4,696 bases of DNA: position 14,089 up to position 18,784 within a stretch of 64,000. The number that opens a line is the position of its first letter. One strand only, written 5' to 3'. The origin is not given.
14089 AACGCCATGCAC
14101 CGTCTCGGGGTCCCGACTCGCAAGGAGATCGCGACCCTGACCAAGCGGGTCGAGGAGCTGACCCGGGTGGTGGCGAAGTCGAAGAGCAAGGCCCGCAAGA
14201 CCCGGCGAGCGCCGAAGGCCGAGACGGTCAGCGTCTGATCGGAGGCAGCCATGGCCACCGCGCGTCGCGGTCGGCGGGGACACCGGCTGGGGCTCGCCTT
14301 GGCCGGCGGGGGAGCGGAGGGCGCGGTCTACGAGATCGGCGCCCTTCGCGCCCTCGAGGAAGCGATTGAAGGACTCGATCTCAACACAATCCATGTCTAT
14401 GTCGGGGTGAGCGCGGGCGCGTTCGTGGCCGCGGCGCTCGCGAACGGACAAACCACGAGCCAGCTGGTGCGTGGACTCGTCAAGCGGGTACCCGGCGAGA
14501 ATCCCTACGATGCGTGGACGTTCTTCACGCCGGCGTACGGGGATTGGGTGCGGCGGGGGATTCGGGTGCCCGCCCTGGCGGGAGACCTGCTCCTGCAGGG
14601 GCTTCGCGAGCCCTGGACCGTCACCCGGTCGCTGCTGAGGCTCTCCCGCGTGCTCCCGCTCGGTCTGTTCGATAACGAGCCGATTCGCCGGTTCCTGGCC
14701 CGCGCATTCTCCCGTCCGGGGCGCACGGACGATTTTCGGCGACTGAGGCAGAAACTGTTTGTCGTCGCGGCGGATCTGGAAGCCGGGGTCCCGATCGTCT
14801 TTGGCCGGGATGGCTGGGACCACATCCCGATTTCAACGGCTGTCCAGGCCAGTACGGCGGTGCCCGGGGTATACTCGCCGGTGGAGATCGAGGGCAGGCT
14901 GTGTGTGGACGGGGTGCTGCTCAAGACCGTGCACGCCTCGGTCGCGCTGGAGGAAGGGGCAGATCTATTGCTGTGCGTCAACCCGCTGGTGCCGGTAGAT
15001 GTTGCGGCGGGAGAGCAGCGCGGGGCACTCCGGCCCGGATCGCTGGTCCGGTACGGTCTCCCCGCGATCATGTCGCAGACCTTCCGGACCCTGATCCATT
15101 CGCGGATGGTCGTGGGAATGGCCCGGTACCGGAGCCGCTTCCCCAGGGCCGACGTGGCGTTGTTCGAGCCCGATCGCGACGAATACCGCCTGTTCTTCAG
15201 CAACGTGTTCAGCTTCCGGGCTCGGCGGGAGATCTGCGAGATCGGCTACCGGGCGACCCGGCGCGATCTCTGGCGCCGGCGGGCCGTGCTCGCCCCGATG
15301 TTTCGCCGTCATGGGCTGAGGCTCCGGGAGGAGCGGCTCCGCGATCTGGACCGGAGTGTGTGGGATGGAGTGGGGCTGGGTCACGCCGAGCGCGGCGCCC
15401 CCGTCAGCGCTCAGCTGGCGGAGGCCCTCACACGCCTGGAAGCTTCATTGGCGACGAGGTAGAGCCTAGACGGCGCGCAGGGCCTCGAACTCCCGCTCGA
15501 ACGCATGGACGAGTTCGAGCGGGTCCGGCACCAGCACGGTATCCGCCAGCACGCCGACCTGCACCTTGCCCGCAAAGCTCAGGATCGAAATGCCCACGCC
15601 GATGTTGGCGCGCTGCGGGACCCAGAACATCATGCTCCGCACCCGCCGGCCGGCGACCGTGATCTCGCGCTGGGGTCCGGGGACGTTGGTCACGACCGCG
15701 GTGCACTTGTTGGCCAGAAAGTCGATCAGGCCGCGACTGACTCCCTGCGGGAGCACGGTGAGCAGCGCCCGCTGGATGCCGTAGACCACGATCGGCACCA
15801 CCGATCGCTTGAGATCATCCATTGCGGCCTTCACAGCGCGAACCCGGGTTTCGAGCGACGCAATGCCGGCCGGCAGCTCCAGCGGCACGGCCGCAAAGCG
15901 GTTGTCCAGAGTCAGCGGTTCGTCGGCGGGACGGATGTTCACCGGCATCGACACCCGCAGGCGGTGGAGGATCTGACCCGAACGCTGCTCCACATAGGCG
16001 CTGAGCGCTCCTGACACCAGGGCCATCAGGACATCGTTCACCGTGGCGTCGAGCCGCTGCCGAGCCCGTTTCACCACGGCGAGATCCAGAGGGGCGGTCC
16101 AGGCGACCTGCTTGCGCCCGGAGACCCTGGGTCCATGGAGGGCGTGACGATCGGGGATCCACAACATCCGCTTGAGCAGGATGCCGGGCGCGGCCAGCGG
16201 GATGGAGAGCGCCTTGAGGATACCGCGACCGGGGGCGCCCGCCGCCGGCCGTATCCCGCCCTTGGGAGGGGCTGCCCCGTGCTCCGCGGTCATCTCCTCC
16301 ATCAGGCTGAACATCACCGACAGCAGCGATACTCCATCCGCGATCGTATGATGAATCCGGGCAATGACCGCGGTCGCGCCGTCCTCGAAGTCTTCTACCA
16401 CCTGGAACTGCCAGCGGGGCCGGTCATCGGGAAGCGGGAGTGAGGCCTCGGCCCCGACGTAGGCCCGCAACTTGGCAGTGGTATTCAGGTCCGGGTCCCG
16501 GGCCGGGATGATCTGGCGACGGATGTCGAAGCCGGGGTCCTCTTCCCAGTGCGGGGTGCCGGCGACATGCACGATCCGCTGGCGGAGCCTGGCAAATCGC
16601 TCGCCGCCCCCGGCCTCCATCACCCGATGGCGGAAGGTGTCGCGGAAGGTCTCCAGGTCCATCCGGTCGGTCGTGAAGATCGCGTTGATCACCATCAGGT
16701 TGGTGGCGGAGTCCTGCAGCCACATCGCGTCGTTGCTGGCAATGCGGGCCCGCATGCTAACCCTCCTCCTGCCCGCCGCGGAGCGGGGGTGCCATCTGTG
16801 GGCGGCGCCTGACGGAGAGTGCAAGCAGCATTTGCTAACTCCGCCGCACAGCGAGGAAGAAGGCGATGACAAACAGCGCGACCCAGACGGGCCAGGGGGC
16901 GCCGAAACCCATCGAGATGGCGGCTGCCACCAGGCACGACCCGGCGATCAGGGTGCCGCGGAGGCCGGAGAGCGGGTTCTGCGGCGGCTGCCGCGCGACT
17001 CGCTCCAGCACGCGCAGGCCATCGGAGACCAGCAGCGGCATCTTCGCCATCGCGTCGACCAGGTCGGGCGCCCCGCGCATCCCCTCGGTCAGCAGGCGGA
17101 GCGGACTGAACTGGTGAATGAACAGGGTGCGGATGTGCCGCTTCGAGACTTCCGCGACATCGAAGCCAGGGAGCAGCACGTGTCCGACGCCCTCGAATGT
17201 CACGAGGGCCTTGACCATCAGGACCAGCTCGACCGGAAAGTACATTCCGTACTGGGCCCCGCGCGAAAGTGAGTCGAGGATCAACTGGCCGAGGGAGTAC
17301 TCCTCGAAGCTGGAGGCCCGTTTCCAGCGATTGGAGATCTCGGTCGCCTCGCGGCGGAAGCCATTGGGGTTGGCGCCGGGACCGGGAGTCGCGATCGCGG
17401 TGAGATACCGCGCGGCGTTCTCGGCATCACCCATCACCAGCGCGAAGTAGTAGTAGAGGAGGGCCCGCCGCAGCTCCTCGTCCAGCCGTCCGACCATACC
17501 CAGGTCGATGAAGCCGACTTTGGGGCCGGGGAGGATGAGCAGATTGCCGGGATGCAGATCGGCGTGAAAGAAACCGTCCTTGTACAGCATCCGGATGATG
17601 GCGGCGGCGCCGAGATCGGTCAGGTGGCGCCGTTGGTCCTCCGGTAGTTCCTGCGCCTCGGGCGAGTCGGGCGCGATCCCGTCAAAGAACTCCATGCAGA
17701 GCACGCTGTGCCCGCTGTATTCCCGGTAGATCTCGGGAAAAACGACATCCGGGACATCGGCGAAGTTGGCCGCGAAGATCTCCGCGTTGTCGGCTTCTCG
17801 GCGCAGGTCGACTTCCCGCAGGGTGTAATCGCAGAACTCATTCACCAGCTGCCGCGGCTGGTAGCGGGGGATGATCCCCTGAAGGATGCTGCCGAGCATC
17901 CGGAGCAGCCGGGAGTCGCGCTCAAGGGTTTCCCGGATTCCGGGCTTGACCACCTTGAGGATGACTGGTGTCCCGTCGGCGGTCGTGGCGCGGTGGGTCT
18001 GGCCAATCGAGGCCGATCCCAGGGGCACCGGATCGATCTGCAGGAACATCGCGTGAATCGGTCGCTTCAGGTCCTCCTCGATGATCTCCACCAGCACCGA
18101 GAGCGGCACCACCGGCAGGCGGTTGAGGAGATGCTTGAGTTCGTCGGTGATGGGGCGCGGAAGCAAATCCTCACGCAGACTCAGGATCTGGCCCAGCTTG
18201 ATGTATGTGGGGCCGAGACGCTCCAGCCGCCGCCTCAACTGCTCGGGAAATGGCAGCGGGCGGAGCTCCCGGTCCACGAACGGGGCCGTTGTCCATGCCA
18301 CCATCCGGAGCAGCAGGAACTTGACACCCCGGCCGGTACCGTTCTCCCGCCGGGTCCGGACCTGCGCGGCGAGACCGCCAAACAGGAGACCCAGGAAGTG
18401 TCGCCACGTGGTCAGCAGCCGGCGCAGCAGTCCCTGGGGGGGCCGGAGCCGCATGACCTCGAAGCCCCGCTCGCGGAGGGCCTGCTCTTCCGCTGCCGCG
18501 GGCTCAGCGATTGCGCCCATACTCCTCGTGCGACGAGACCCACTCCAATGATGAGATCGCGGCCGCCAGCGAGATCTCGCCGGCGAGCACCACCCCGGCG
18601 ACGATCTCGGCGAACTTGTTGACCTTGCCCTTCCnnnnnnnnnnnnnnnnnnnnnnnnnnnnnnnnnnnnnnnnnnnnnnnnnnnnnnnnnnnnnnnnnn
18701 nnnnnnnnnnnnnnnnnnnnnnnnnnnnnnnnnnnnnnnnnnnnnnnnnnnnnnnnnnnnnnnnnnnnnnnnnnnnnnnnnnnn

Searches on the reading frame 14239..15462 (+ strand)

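Call 52: search_protein_families(library=pfam, proteins=[window:14239-15462:+], max_evalue=0.00001)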
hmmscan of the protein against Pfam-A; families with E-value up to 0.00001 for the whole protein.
window:14239-15462:+ (407 aa): 1 family
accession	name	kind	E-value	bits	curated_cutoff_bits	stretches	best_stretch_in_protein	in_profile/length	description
PF01734.28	Patatin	-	2.4e-27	96.8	27.7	1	19-234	1-188/191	Patatin-like phospholipase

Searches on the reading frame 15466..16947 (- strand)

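Call 52: search_protein_families(library=pfam, proteins=[window:15466-16947:-], max_evalue=0.00001)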
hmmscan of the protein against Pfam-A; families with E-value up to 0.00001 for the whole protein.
window:15466-16947:- (493 aa): 2 families
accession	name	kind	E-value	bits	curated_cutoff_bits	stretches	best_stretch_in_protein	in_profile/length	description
PF06974.18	WS_DGAT_C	-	1.7e-37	129.2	20.7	1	349-490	3-144/145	WS/DGAT C-terminal domain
PF03007.21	WS_DGAT_cat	-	1.1e-17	65.1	23.6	1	76-306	9-262/263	Wax ester synthase/diacylglycerol acyltransferase catalytic domain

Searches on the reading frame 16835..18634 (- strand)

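Call 52: search_protein_families(library=pfam, proteins=[window:16835-18634:-], max_evalue=0.00001)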
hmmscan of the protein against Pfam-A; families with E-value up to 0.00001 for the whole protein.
window:16835-18634:- (599 aa): 2 families
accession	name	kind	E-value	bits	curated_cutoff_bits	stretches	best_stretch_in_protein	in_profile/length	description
PF03109.22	ABC1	-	1.3e-61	208.3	22.9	1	169-410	2-243/244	ABC1 atypical kinase-like domain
PF01636.29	APH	-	4.9e-07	30.2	23.2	0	353-382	168-198/239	Phosphotransferase enzyme family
